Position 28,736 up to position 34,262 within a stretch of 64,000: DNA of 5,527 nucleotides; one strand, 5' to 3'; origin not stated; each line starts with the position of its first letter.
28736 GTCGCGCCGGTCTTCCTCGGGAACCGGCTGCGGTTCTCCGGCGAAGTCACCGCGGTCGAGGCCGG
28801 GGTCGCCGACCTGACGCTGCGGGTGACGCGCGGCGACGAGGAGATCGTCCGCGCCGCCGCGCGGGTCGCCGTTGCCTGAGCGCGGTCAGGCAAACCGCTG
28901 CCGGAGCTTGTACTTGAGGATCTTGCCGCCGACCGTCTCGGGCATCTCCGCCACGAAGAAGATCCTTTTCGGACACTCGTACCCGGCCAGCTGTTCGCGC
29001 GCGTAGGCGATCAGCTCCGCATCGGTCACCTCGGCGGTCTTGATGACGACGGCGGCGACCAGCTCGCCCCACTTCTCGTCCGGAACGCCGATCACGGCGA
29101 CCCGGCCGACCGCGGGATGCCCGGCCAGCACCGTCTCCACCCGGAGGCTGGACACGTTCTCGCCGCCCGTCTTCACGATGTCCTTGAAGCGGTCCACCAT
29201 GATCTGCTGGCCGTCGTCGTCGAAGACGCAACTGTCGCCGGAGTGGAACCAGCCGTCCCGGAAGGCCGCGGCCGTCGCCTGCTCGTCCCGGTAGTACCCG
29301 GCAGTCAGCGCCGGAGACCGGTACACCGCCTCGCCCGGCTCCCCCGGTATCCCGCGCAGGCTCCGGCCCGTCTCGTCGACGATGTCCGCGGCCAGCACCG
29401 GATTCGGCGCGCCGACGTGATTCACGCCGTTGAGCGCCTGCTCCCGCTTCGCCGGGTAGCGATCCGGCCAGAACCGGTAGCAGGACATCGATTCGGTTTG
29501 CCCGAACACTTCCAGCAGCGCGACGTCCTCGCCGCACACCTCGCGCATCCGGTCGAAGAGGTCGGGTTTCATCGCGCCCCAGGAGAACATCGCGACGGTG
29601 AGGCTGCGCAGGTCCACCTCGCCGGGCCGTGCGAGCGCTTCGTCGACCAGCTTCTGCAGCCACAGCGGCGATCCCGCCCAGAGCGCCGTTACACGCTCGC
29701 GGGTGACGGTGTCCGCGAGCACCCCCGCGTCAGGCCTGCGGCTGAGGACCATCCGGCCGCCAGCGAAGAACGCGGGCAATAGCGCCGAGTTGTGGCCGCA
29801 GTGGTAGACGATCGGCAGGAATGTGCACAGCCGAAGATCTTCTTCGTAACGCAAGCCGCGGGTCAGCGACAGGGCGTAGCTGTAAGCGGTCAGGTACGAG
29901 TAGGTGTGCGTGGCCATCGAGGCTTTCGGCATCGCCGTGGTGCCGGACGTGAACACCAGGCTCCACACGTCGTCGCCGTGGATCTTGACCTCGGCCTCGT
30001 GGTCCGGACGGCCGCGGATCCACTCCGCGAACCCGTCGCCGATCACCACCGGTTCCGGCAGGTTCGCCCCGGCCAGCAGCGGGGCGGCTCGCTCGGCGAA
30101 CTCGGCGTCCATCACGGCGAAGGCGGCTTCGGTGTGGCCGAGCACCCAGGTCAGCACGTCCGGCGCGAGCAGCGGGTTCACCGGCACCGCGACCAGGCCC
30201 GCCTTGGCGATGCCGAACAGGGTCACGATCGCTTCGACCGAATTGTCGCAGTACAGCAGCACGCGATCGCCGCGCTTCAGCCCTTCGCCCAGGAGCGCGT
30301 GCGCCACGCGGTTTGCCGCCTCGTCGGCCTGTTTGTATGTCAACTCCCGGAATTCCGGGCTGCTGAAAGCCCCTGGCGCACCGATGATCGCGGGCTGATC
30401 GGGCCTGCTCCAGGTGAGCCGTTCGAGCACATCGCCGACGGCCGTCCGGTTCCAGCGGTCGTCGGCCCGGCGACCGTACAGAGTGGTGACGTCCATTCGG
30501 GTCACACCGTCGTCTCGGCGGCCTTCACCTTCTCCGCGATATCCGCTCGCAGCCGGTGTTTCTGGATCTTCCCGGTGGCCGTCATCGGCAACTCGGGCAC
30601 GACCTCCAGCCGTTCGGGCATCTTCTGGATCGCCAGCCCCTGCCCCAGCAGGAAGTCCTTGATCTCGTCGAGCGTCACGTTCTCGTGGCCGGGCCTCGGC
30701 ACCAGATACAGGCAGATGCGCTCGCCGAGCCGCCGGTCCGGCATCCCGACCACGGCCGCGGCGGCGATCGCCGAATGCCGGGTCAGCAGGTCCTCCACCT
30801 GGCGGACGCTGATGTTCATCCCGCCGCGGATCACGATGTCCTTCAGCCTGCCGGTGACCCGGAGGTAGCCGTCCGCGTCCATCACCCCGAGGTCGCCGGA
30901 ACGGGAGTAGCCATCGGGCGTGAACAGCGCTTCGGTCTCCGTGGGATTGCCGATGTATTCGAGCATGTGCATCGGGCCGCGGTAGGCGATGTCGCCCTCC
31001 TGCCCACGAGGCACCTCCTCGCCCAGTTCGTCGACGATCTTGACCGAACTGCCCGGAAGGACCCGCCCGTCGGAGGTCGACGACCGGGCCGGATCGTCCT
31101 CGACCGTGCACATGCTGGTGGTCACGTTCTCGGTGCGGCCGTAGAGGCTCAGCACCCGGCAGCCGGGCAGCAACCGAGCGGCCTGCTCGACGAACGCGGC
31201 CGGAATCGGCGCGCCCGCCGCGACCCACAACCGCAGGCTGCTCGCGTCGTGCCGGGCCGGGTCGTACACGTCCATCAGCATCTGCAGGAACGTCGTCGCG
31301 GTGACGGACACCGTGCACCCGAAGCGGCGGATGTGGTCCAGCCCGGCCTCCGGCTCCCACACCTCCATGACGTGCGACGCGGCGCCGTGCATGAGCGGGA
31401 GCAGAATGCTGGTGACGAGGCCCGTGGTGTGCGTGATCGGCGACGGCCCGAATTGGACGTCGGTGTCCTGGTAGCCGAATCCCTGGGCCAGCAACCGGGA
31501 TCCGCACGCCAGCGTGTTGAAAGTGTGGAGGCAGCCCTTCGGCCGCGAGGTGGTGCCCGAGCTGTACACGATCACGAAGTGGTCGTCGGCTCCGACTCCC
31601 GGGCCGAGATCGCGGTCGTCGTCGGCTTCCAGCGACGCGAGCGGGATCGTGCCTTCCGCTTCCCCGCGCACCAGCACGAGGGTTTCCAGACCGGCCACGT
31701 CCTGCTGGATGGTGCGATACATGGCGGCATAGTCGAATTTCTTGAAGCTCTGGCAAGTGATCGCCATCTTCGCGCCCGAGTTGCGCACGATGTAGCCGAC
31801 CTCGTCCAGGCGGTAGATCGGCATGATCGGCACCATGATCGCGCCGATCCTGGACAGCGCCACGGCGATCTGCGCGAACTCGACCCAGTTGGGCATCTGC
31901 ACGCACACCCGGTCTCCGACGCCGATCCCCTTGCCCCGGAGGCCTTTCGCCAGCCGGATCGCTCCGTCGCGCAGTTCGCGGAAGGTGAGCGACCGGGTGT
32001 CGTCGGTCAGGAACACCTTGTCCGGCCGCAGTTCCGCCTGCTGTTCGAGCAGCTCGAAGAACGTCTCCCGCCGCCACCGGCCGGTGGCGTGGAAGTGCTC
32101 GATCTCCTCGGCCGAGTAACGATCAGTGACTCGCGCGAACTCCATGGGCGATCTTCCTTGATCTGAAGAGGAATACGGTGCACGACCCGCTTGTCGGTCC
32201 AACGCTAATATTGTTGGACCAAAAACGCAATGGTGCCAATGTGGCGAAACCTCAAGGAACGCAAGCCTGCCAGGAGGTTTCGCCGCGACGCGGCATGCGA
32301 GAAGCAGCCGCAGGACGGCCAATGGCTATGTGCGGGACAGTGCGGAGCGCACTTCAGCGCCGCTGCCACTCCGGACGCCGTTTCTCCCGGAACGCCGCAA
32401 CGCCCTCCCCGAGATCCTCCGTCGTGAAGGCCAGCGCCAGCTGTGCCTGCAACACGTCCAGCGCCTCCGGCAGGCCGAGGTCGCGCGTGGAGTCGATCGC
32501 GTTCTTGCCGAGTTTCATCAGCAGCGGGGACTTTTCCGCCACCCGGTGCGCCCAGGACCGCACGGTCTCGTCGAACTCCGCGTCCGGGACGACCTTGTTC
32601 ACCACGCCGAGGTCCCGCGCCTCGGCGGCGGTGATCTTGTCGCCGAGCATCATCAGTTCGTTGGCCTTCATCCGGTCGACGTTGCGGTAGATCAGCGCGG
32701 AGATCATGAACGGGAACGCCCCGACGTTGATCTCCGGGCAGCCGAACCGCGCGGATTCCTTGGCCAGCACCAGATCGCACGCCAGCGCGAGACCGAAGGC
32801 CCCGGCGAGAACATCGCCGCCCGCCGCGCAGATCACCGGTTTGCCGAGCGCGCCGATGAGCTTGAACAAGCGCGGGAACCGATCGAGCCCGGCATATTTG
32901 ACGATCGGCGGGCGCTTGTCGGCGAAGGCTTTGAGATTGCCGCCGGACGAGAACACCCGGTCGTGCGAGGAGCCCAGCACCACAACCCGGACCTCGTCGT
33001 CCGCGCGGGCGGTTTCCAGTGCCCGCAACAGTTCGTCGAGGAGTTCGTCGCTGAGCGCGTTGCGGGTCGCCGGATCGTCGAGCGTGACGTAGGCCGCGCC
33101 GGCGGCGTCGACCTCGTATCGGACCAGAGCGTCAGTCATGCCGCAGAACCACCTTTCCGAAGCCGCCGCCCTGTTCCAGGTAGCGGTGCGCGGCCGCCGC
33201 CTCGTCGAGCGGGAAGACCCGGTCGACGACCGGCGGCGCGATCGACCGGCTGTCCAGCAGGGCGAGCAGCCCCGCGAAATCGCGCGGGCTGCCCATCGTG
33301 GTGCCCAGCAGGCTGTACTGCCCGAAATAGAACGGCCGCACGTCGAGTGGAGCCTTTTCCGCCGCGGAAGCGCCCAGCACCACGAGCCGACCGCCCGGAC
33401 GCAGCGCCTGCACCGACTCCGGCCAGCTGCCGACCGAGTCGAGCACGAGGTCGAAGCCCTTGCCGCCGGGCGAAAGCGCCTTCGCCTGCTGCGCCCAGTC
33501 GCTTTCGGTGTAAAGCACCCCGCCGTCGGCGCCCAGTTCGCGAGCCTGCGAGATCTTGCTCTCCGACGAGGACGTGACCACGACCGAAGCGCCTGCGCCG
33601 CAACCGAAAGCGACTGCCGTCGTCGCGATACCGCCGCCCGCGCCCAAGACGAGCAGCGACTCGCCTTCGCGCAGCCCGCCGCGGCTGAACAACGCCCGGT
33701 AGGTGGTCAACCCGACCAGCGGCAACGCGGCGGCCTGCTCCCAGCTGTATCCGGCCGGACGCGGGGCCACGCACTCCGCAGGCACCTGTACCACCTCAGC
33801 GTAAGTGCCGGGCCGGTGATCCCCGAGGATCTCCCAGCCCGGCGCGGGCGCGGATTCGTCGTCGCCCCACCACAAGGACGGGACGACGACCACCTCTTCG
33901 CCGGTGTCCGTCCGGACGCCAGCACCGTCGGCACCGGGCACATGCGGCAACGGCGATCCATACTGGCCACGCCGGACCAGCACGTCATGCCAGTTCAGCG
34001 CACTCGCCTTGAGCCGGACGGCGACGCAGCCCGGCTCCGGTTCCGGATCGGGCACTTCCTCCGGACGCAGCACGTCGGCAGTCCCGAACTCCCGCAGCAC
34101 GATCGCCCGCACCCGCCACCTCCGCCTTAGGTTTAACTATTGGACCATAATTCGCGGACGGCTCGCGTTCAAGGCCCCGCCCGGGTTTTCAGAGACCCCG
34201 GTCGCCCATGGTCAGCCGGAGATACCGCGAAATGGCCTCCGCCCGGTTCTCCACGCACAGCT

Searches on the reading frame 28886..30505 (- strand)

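Call 9: search_protein_families(library=ncbifam, proteins=[window:28886-30505:-], max_evalue=1e-10)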
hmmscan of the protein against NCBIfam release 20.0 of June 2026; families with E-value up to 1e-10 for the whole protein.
window:28886-30505:- (539 aa): 98 families (the best 25 are shown)
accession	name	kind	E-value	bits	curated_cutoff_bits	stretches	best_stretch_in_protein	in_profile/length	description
NF006182.0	PRK08316.1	subfamily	1.6e-108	363.5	663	1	16-538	6-517/523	fatty acyl-CoA synthetase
NF004837.0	PRK06187.1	subfamily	3.4e-101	339.1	476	1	53-538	32-522/531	long-chain-fatty-acid--CoA ligase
NF004808.0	PRK06155.1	equivalog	3.6e-71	240.1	722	1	53-537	45-521/542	ATP-dependent acyl-CoA ligase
NF005857.1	PRK07786.1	exception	4.8e-71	239.8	733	1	54-539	34-513/513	fatty-acid--CoA ligase FadD5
NF005307.0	PRK06839.1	equivalog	1.1e-68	232.1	748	1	28-535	9-490/496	o-succinylbenzoate--CoA ligase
NF006020.0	PRK08162.1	subfamily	1.7e-67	228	677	1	53-537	43-537/545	acyl-CoA synthetase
NF009233.0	PRK12583.1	subfamily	6.2e-67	226.3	832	2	169-537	192-549/558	fatty acid CoA ligase family protein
NF006181.0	PRK08314.1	subfamily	3e-66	223.9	705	2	171-535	197-551/563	long-chain-fatty-acid--CoA ligase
NF005801.1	PRK07656.1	equivalog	5.5e-65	219.9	657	1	53-535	25-500/500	FadD3 family acyl-CoA ligase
NF004822.0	PRK06178.1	equivalog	6.7e-65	219.8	782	2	167-537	202-566/571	acyl-CoA synthetase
NF002966.0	PRK03640.1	equivalog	5.8e-64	216.4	556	1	53-537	26-479/483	o-succinylbenzoate--CoA ligase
NF005676.0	PRK07470.1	equivalog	3.1e-61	207.6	774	1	53-537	44-528/544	acyl-CoA synthetase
NF005863.0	PRK07798.1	subfamily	6.3e-61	206.5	543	1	22-529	5-522/540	acyl-CoA synthetase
NF004758.0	PRK06087.1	equivalog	1.1e-60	205.6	736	1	170-537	180-534/548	medium-chain fatty-acid--CoA ligase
NF004511.1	PRK05852.1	equivalog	2.9e-60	204.3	650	1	24-539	2-505/505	FadD7 family fatty acid--CoA ligase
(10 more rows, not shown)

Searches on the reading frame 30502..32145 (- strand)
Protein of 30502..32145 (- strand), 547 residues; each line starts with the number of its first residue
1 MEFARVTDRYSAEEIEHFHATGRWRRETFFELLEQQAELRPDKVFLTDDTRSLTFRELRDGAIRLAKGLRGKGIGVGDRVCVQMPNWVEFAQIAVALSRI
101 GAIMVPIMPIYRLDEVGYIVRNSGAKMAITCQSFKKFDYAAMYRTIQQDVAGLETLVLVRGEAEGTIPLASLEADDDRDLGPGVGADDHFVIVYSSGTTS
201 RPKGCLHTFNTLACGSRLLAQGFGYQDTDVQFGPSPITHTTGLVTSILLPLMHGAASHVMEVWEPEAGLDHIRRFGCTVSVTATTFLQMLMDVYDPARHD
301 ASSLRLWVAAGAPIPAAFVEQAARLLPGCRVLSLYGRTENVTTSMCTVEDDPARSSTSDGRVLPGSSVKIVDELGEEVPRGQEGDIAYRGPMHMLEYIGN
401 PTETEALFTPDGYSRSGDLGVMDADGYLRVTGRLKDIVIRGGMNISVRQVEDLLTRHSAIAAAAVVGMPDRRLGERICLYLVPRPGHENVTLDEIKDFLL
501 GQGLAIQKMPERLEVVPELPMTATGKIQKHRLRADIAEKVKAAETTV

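Call 9: search_protein_families(library=ncbifam, proteins=[window:30502-32145:-], max_evalue=1e-10)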
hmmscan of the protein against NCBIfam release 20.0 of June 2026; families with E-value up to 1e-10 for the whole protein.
window:30502-32145:- (547 aa): 97 families (the best 25 are shown)
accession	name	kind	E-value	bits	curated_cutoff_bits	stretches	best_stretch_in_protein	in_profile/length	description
TIGR03208.1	cyc_hxne_CoA_lg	equivalog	1.3e-122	410.3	792.3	1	16-533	11-537/538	cyclohexanecarboxylate-CoA ligase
NF004758.0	PRK06087.1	equivalog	2.2e-120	402.7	736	1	12-544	9-543/548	medium-chain fatty-acid--CoA ligase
NF004837.0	PRK06187.1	subfamily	1.1e-106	357.2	476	1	27-541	8-527/531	long-chain-fatty-acid--CoA ligase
NF009233.0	PRK12583.1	subfamily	6.6e-93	312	832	2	186-541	200-555/558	fatty acid CoA ligase family protein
NF006182.0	PRK08316.1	subfamily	1.3e-84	284.6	663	1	23-539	7-520/523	fatty acyl-CoA synthetase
NF005801.1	PRK07656.1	equivalog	7.5e-82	275.5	657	1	29-533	3-500/500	FadD3 family acyl-CoA ligase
NF005702.0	PRK07514.1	subfamily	2.2e-75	254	558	1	27-538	3-502/506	malonyl-CoA synthase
TIGR02275.1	DHB_AMP_lig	equivalog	5.5e-75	252.6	723.55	1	12-533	8-526/526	(2,3-dihydroxybenzoyl)adenylate synthase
NF006181.0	PRK08314.1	subfamily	1.5e-74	251.3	705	1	28-540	25-558/563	long-chain-fatty-acid--CoA ligase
NF005857.1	PRK07786.1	exception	1.2e-70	238.5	733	1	25-534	7-510/513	fatty-acid--CoA ligase FadD5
NF004814.0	PRK06164.1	equivalog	3e-70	237.3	677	1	25-542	8-535/540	acyl-CoA synthetase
NF005676.0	PRK07470.1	equivalog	1.3e-67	228.6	774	1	31-541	24-534/544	acyl-CoA synthetase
NF004797.0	PRK06145.1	equivalog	1.6e-66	224.7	850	1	37-536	12-495/499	acyl-CoA synthetase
NF008192.1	PRK10946.1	equivalog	2.7e-66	224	783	1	9-539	6-532/534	(2,3-dihydroxybenzoyl)adenylate synthase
NF005714.0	PRK07529.1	subfamily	1.1e-65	222.2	632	1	6-542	9-582/640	acyl-CoA synthetase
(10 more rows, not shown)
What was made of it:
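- Checked: AliA-like ligase 30502-32145: TIGR03208 410/792 (call 9).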

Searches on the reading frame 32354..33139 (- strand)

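Call 10: search_protein_families(library=pfam, proteins=[window:32354-33139:-], max_evalue=0.00001)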
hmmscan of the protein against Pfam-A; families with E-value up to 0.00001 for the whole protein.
window:32354-33139:- (261 aa): 2 families
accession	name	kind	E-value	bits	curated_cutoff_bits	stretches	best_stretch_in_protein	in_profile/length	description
PF00378.25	ECH_1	-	5.1e-57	193.5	27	1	13-260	4-250/251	Enoyl-CoA hydratase/isomerase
PF16113.10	ECH_2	-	3e-26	93.1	27.2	1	17-192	3-180/335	Enoyl-CoA hydratase/isomerase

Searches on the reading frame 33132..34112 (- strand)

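Call 10: search_protein_families(library=pfam, proteins=[window:33132-34112:-], max_evalue=0.00001)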
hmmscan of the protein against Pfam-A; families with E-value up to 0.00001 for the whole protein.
window:33132-34112:- (326 aa): 3 families
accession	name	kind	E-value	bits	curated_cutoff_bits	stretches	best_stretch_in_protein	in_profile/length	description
PF00107.32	ADH_zinc_N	-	7.1e-25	87.9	31.8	1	161-287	3-128/129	Zinc-binding dehydrogenase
PF13602.12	ADH_zinc_N_2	-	5.1e-22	79.7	27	1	193-323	1-134/134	Zinc-binding dehydrogenase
PF08240.17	ADH_N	-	6.7e-08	33.2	23.5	1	27-119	2-103/104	Alcohol dehydrogenase GroES-like domain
